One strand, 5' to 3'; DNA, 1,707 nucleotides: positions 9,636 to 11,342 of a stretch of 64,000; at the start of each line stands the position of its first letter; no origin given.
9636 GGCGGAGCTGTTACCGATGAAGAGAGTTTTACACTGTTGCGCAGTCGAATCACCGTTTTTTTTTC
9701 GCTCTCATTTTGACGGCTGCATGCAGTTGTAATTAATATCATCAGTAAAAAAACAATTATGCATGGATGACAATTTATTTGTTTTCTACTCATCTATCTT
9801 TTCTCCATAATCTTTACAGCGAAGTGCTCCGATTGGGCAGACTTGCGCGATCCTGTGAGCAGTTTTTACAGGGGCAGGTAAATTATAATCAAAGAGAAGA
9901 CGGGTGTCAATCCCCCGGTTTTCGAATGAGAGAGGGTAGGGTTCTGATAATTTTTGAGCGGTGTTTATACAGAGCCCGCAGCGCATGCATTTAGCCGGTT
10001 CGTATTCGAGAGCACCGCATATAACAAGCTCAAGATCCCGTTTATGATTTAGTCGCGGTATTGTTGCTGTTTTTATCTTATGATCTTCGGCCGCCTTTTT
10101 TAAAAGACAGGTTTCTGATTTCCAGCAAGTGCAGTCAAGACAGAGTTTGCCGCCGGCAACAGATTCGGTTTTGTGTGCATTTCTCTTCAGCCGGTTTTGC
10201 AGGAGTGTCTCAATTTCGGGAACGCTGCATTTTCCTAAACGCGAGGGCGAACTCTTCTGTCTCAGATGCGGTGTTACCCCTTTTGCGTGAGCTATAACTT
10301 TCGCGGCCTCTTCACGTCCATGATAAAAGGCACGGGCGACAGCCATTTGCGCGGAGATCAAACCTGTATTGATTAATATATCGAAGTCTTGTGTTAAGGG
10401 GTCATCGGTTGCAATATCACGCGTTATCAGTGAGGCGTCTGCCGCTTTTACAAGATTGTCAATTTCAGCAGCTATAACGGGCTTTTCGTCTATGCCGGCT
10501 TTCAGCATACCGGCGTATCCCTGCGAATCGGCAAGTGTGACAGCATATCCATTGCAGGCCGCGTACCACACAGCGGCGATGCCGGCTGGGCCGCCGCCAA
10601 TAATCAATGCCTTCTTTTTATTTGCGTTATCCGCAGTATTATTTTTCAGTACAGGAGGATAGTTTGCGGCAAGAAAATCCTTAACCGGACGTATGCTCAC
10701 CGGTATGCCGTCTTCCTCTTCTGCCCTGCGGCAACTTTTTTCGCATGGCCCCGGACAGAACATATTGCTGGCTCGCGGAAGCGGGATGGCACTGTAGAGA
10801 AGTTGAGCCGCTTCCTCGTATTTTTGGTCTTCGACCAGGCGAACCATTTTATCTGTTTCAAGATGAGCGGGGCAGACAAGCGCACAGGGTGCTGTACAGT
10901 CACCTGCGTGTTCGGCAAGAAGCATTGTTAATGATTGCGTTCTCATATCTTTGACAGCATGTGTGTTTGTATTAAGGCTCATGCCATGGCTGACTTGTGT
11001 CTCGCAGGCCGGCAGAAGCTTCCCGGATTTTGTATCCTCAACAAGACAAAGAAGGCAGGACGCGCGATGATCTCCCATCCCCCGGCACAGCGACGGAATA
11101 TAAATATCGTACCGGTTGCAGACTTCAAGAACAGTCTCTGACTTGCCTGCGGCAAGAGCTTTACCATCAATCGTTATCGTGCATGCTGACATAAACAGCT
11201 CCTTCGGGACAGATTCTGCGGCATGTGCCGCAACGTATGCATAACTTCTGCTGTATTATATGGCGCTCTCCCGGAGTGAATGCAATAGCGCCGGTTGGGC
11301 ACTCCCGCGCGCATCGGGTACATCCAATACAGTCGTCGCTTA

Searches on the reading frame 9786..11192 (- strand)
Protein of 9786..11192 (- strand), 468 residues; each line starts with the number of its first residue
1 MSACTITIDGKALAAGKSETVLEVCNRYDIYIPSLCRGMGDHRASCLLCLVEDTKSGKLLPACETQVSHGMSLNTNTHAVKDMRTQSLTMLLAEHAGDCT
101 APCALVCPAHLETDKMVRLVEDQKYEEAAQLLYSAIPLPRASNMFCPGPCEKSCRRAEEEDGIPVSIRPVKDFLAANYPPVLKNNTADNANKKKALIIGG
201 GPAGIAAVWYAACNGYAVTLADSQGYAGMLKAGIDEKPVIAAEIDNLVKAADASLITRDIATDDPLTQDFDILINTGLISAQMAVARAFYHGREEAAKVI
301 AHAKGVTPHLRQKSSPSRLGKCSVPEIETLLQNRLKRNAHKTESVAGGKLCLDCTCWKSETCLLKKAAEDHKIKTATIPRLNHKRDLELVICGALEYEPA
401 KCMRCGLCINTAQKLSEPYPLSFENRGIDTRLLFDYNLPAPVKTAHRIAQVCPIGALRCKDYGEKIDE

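Call 8: search_protein_families(library=pfam, proteins=[window:9786-11192:-], max_evalue=0.001)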
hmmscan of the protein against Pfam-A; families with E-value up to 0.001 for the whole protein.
window:9786-11192:- (468 aa): 2 families
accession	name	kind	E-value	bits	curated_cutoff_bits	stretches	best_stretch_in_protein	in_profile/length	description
PF13510.11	Fer2_4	-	3.1e-12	46.8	22.8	1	5-78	5-82/82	2Fe-2S iron-sulfur cluster binding domain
PF14691.11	Fer4_20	-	9.3e-11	42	25.8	1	77-175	5-105/113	Dihydroprymidine dehydrogenase domain II, 4Fe-4S cluster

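Call 37: search_protein_families(library=pfam, proteins=[window:9786-11192:-], max_evalue=0.01)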
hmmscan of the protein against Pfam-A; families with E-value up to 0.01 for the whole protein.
window:9786-11192:- (468 aa): 6 families
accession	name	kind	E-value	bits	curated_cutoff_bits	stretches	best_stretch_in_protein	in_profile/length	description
PF13510.11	Fer2_4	-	3.1e-12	46.8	22.8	1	5-78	5-82/82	2Fe-2S iron-sulfur cluster binding domain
PF14691.11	Fer4_20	-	9.3e-11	42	25.8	1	77-175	5-105/113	Dihydroprymidine dehydrogenase domain II, 4Fe-4S cluster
PF07992.20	Pyr_redox_2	-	0.0014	18.5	26.1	1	194-225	2-33/291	Pyridine nucleotide-disulphide oxidoreductase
PF13450.12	NAD_binding_8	-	0.0024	18.5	21.9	1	197-229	1-33/68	NAD(P)-binding Rossmann-like domain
PF22117.2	Fer4_Nqo3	-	0.0051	17.4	27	0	399-457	8-66/67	NADH-quinone oxidoreductase subunit 3, ferredoxin-like domain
PF01266.30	DAO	-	0.0052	16.8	27.9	1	195-227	2-35/353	FAD dependent oxidoreductase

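Call 51: search_protein_families(library=ncbifam, proteins=[window:9786-11192:-], max_evalue=0.00001)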
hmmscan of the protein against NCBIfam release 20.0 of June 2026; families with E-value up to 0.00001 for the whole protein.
window:9786-11192:- (468 aa): 19 families
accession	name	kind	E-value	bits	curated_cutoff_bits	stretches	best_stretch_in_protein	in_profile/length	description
NF009454.0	PRK12814.1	equivalog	2.3e-56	191.5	916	1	1-275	1-284/657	putative NADPH-dependent glutamate synthase small subunit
NF040763.1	FeFe_hydrog_A6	exception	1.8e-29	102.6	765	2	5-105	2-102/571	NADH-dependent [FeFe] hydrogenase, group A6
NF009410.0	PRK12771.1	subfamily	3.5e-27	95.2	516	1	78-248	25-199/566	NAD(P)-binding protein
NF005745.0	PRK07569.1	equivalog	5.7e-22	78.2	333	1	1-101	1-102/238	bidirectional hydrogenase complex protein HoxU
NF045663.1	diclust_near_Sec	equivalog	2.3e-19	69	530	1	99-246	16-160/759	pyridine nucleotide-disulfide oxidoreductase/dicluster-binding protein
TIGR03315.1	Se_ygfK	equivalog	1.6e-18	65.6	835.3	1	95-228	438-573/1012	putative selenate reductase subunit YgfK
NF010590.0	PRK13984.1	equivalog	3.7e-18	65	946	1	92-241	188-338/611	putative oxidoreductase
TIGR01973.1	NuoG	equivalog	7.6e-16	58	470.05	1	6-99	1-95/606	NADH-quinone oxidoreductase subunit NuoG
NF009414.0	PRK12778.1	equivalog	2.4e-14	52.6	1103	1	76-271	311-519/752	bifunctional dihydroorotate dehydrogenase B NAD binding subunit/NADPH-dependent glutamate synthase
NF040762.1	Hydr_FeFe_Clost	exception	8.3e-13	47.8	900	1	5-103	2-100/572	ferredoxin hydrogenase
NF006305.0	PRK08493.1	equivalog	1.3e-12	46.6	591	1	5-100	3-97/819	NADH-quinone oxidoreductase subunit G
TIGR01318.1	gltD_gamma_fam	subfamily_domain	7.6e-11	41.2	482.95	1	98-235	44-185/467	glutamate synthase, small subunit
TIGR01317.1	GOGAT_sm_gam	subfamily_domain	3.4e-10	39.4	447.7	1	93-247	41-203/485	glutamate synthase small subunit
TIGR01316.1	gltA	equivalog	3.9e-10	39.1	471.75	1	98-277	33-227/449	NADPH-dependent glutamate synthase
NF005895.0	PRK07860.1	equivalog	2.3e-08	32.6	802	1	4-100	18-117/811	NADH-quinone oxidoreductase subunit G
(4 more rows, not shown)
